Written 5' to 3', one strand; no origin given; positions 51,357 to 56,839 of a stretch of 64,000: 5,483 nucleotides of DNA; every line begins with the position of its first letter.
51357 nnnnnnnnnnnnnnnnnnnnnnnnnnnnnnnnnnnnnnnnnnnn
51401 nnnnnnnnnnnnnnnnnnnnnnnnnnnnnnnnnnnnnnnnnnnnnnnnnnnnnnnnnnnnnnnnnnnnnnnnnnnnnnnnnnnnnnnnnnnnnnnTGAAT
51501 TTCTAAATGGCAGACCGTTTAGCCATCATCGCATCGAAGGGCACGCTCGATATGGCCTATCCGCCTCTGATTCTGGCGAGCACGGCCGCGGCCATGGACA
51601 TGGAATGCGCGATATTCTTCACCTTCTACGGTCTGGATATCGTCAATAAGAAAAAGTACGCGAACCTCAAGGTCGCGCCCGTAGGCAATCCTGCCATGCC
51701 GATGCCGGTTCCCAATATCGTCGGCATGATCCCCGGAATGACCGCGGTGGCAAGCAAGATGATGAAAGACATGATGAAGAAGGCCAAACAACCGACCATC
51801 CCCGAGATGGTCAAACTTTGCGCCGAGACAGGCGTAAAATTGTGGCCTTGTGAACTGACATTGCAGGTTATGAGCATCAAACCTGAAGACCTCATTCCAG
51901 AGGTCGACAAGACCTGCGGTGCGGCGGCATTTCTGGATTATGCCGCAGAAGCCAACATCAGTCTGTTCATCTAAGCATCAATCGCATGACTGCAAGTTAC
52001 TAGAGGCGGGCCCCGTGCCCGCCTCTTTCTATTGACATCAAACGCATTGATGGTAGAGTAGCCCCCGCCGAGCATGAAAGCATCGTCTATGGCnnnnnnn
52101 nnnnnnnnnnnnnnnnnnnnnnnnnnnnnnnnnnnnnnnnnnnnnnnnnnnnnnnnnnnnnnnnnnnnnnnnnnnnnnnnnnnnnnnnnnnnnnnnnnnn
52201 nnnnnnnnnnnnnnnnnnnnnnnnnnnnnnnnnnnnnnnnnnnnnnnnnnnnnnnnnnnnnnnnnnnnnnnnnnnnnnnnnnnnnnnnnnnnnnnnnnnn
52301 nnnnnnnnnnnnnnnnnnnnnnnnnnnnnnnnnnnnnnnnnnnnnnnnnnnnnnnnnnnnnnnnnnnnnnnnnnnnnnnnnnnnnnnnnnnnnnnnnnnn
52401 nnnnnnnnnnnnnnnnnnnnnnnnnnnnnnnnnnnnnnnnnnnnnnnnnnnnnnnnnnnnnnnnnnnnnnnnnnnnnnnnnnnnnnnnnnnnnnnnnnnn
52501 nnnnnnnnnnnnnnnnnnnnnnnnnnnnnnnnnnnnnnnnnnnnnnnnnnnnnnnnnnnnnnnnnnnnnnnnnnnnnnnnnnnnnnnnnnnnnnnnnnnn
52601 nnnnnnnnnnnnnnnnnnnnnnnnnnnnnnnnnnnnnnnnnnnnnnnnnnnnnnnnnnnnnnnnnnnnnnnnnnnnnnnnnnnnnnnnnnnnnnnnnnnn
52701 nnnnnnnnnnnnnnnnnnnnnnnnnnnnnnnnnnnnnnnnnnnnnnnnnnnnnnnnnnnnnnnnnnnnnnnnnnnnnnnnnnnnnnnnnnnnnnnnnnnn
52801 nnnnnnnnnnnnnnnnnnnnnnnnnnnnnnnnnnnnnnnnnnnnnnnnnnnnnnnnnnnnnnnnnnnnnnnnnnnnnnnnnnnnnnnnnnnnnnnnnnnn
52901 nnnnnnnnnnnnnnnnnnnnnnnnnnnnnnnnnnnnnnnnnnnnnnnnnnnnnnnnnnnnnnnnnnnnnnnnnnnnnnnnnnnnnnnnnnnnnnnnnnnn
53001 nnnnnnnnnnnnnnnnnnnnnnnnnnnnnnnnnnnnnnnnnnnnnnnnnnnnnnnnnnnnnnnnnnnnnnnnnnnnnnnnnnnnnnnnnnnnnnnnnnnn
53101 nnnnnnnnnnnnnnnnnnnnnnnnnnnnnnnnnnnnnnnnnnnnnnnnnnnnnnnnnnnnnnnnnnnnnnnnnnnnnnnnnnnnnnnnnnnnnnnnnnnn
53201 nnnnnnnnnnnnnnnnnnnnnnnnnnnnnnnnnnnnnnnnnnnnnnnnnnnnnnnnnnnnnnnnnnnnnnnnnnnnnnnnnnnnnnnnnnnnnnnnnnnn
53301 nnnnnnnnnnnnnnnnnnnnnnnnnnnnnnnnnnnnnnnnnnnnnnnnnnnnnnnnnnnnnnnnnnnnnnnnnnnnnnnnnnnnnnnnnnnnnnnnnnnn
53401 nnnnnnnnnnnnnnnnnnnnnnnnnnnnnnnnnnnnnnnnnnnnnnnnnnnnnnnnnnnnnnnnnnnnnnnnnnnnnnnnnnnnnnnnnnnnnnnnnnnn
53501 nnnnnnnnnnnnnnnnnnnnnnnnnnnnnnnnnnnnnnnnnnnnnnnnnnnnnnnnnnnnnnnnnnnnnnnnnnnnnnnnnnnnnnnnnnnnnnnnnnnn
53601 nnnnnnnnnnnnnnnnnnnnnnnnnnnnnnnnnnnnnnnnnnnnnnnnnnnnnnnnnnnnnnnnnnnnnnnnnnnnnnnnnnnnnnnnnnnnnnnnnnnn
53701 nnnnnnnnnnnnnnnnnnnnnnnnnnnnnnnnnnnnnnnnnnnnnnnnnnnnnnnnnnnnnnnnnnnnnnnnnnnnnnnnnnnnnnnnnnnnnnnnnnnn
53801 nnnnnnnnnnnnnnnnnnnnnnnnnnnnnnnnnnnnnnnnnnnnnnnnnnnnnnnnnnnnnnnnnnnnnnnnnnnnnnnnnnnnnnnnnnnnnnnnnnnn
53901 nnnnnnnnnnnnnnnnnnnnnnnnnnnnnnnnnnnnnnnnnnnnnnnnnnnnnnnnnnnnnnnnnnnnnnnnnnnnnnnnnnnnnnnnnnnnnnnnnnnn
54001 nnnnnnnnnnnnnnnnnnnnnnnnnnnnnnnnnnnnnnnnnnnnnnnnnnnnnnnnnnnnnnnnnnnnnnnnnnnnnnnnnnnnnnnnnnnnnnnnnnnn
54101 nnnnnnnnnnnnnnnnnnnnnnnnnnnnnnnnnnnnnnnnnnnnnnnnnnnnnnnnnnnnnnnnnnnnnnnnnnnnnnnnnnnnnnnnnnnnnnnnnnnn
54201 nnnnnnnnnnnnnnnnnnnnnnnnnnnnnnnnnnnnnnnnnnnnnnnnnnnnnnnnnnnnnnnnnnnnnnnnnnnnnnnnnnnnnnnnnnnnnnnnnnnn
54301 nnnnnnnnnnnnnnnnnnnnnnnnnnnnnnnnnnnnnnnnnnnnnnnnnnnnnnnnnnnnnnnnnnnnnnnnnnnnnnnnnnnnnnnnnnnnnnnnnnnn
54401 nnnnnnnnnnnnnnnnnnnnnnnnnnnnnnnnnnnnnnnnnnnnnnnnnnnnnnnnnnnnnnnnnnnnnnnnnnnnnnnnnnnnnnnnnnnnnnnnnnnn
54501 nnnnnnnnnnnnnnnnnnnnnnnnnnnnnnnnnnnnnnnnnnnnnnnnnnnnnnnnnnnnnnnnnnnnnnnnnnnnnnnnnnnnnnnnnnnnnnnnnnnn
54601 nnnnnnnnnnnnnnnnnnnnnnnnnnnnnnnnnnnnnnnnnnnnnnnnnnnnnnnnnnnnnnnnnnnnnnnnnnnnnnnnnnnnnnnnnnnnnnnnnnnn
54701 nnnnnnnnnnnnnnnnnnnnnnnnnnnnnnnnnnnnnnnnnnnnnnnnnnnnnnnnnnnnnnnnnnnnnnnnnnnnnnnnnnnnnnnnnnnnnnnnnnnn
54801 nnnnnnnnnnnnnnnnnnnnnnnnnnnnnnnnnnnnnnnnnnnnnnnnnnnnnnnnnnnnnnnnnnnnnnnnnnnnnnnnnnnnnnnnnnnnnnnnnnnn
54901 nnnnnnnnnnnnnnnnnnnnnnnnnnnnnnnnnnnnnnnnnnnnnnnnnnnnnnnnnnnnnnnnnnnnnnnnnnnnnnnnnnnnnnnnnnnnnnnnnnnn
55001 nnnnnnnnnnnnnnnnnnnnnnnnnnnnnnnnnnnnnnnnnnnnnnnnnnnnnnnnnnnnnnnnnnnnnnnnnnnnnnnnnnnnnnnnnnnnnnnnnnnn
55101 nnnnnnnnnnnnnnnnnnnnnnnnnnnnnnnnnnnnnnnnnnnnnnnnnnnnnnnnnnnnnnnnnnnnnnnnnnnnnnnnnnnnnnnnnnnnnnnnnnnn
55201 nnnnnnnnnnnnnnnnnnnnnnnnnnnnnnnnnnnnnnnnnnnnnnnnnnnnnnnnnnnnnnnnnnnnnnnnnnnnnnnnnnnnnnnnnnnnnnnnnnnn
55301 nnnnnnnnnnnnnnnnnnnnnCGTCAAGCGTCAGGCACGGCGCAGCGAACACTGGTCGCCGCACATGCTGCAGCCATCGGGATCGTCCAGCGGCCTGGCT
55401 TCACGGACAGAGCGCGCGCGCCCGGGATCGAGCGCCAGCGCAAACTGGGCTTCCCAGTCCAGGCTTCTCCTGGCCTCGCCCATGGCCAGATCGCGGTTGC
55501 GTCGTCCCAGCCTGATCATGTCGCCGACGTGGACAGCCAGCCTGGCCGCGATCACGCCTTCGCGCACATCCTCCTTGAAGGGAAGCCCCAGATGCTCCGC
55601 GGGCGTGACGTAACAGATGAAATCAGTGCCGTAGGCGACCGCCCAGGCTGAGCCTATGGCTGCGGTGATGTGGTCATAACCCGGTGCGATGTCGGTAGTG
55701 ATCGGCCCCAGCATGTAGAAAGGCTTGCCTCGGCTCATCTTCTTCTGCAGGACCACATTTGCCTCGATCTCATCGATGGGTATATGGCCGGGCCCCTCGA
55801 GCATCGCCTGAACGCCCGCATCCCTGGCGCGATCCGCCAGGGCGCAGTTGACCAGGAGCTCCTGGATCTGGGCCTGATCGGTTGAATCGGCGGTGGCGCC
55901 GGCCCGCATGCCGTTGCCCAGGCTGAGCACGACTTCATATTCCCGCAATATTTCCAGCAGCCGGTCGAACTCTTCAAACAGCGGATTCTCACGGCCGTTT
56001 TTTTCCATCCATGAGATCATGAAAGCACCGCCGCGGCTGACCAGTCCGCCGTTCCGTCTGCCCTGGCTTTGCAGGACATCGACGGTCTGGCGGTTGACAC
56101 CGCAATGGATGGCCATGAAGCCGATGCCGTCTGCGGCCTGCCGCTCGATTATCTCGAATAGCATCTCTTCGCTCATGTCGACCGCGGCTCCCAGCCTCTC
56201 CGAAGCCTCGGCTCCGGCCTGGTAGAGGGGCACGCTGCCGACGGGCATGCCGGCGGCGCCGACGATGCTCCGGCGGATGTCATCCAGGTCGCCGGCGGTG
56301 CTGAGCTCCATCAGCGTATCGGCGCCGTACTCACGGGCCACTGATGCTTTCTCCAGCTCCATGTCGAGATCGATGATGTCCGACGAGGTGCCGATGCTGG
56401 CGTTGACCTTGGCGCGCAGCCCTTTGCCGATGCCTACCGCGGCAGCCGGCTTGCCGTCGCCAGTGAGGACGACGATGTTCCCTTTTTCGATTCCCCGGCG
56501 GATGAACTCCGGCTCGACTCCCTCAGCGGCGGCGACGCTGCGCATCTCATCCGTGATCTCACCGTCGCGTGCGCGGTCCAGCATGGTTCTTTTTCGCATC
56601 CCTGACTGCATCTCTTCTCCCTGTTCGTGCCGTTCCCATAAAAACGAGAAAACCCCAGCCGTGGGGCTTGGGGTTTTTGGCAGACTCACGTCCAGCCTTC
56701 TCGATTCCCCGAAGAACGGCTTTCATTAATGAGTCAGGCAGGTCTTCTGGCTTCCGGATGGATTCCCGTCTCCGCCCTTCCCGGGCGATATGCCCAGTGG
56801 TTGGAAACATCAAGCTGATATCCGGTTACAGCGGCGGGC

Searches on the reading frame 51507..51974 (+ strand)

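Call 56: search_protein_families(library=pfam, proteins=[window:51507-51974:+], max_evalue=0.00001)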
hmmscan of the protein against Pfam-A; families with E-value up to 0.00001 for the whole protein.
window:51507-51974:+ (155 aa): 2 families
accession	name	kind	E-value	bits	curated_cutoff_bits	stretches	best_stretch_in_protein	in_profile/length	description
PF13686.11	DrsE_2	-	1.7e-47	161.7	25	1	3-154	3-156/156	DsrE/DsrF/DrsH-like family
PF02635.20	DsrE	-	5.8e-08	33.3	22.7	1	5-149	3-110/116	DsrE/DsrF-like family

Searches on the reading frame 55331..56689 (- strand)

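Call 56: search_protein_families(library=pfam, proteins=[window:55331-56689:-], max_evalue=0.00001)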
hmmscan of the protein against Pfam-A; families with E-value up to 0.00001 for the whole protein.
window:55331-56689:- (452 aa): 1 family
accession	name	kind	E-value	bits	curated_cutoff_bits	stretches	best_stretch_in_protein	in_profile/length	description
PF01964.24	ThiC_Rad_SAM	-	4.2e-175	583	25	1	35-450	1-416/420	Radical SAM ThiC family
